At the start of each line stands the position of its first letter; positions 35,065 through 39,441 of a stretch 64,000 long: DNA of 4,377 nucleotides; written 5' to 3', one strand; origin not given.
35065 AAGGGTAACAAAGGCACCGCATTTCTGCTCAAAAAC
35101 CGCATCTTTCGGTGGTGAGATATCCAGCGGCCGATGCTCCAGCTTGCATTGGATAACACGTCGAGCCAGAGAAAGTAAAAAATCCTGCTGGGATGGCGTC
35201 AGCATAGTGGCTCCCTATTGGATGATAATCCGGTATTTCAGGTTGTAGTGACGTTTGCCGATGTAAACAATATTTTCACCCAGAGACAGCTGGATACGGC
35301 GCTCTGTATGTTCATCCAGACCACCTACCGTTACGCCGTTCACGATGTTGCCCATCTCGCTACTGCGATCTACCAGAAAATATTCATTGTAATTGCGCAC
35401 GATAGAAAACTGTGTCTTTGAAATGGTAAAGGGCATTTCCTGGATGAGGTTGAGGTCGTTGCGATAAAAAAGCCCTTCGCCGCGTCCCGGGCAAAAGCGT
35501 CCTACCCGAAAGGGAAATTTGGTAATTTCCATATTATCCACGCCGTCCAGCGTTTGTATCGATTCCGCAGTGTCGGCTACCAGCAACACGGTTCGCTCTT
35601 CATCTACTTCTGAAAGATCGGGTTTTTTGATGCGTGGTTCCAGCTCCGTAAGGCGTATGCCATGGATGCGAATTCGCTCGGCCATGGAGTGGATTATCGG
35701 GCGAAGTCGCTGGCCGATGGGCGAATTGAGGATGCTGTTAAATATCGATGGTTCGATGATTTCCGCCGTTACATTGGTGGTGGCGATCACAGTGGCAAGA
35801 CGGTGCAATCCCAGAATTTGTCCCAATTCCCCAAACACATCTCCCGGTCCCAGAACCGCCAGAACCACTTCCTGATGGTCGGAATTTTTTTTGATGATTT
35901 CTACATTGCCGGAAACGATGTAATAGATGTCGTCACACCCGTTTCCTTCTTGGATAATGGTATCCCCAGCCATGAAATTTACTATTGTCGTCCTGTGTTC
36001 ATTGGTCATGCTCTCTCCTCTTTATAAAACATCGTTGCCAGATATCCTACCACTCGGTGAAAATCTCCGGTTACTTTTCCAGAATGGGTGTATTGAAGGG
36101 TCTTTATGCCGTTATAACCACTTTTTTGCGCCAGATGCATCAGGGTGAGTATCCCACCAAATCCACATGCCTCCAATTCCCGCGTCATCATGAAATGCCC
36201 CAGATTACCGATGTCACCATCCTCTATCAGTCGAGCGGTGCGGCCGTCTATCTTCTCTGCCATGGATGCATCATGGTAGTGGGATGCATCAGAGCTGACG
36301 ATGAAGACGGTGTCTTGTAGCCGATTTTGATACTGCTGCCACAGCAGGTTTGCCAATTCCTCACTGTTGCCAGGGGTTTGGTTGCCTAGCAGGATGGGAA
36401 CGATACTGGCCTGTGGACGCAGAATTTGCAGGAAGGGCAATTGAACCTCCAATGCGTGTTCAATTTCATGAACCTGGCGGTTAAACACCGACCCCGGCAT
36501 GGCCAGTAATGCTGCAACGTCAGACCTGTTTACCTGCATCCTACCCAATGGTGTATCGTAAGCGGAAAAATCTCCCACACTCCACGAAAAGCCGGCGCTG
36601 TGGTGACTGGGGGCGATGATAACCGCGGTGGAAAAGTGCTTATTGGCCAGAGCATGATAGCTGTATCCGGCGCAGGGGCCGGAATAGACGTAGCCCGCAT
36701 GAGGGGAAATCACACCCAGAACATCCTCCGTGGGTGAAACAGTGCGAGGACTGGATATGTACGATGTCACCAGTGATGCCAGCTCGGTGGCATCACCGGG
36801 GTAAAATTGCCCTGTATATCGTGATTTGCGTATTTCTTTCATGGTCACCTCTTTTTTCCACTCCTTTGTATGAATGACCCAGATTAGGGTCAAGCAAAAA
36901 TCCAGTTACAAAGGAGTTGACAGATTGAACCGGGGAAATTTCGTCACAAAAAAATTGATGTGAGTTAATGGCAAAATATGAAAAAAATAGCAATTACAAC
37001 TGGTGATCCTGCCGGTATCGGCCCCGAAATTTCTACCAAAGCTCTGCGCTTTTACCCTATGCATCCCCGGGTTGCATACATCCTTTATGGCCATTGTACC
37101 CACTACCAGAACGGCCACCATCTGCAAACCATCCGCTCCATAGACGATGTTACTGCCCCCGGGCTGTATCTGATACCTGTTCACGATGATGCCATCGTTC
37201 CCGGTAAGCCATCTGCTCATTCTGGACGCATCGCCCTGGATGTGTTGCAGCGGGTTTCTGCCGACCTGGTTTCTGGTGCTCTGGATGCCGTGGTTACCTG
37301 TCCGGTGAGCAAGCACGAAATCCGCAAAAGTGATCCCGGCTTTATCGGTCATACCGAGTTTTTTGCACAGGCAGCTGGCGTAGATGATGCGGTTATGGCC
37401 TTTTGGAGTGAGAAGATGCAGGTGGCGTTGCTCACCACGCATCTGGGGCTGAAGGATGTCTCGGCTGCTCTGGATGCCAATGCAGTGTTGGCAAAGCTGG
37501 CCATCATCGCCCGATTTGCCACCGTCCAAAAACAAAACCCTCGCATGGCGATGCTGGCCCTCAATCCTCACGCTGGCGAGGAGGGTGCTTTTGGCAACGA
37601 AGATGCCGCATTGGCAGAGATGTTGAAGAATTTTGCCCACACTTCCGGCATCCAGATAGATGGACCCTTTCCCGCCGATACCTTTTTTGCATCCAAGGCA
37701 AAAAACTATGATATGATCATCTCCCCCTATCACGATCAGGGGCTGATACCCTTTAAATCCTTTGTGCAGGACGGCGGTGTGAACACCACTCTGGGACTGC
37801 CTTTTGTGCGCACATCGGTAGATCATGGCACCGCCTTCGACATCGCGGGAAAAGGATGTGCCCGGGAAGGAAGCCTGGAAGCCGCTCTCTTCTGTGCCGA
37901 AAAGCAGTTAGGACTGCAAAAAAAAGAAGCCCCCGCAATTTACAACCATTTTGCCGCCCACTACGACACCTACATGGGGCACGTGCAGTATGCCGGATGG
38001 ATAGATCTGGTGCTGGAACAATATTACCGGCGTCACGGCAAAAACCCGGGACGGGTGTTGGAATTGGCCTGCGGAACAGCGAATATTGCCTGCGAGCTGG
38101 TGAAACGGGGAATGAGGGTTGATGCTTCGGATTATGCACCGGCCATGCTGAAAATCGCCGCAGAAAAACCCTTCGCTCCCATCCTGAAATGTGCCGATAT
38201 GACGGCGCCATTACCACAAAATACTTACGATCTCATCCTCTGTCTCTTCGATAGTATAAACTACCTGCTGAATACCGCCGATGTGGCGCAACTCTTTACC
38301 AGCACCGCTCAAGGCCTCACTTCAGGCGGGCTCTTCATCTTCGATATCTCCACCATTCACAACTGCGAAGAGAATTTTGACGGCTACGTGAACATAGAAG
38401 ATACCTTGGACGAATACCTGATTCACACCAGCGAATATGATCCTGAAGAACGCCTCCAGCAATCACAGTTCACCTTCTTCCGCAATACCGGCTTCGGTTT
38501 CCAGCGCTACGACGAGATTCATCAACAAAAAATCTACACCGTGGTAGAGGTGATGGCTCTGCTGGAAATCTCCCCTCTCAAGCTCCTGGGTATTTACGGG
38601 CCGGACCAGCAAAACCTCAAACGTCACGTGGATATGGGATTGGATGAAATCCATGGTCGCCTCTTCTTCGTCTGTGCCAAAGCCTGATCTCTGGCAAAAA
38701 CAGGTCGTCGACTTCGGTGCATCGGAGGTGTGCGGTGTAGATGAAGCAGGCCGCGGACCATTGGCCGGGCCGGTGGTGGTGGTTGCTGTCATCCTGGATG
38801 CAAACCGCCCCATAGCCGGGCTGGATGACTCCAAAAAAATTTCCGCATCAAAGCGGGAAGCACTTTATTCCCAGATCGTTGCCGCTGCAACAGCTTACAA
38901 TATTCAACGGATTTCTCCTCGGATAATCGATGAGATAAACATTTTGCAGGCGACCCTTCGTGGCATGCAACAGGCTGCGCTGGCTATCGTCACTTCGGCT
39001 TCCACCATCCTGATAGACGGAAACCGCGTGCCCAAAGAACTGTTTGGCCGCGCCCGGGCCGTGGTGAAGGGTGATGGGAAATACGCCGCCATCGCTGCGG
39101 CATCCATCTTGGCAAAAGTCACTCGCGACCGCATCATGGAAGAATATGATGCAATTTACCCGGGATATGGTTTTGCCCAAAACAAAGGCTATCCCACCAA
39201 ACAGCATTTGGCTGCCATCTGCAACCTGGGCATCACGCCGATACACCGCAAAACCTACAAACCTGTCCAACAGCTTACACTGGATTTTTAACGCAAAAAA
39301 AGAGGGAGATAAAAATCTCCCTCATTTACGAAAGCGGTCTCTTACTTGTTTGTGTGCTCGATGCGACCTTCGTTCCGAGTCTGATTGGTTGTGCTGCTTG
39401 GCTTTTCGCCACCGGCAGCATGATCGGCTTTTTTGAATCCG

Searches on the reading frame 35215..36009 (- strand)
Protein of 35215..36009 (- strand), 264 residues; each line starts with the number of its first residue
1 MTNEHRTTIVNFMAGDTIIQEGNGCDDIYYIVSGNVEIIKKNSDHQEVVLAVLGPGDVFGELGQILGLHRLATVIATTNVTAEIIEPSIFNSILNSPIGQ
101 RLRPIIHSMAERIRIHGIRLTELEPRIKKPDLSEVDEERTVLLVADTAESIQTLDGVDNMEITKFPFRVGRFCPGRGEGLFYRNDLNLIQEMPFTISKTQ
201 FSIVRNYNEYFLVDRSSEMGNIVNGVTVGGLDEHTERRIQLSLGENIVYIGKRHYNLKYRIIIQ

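Call 77: search_protein_families(library=pfam, proteins=[window:35215-36009:-], max_evalue=0.0001)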
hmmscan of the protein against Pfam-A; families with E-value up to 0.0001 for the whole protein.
window:35215-36009:- (264 aa): 1 family
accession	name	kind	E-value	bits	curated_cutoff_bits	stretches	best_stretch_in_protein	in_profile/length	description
PF00027.35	cNMP_binding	-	1.1e-19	70.6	27.5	1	10-95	2-87/89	Cyclic nucleotide-binding domain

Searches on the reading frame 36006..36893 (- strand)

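Call 77: search_protein_families(library=pfam, proteins=[window:36006-36893:-], max_evalue=0.0001)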
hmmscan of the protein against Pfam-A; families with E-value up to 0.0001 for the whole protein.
window:36006-36893:- (295 aa): 1 family
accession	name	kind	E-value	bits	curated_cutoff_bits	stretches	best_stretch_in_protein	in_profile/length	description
PF01875.22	Memo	-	1.3e-50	172.5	27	1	25-286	3-267/269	Memo-like protein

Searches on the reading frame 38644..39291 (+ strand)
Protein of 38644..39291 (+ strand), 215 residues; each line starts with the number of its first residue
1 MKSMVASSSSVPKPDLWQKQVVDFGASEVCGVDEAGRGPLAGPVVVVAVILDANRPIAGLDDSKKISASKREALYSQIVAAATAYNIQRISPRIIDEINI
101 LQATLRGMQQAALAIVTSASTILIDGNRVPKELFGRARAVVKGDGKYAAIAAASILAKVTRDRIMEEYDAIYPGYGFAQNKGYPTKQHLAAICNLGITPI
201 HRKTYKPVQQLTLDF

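Call 77: search_protein_families(library=pfam, proteins=[window:38644-39291:+], max_evalue=0.0001)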
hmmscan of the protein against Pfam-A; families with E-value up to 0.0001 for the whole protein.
window:38644-39291:+ (215 aa): 1 family
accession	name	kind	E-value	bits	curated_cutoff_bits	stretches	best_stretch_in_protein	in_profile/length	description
PF01351.25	RNase_HII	-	3.1e-42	145.1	25.8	1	30-207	1-198/199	Ribonuclease HII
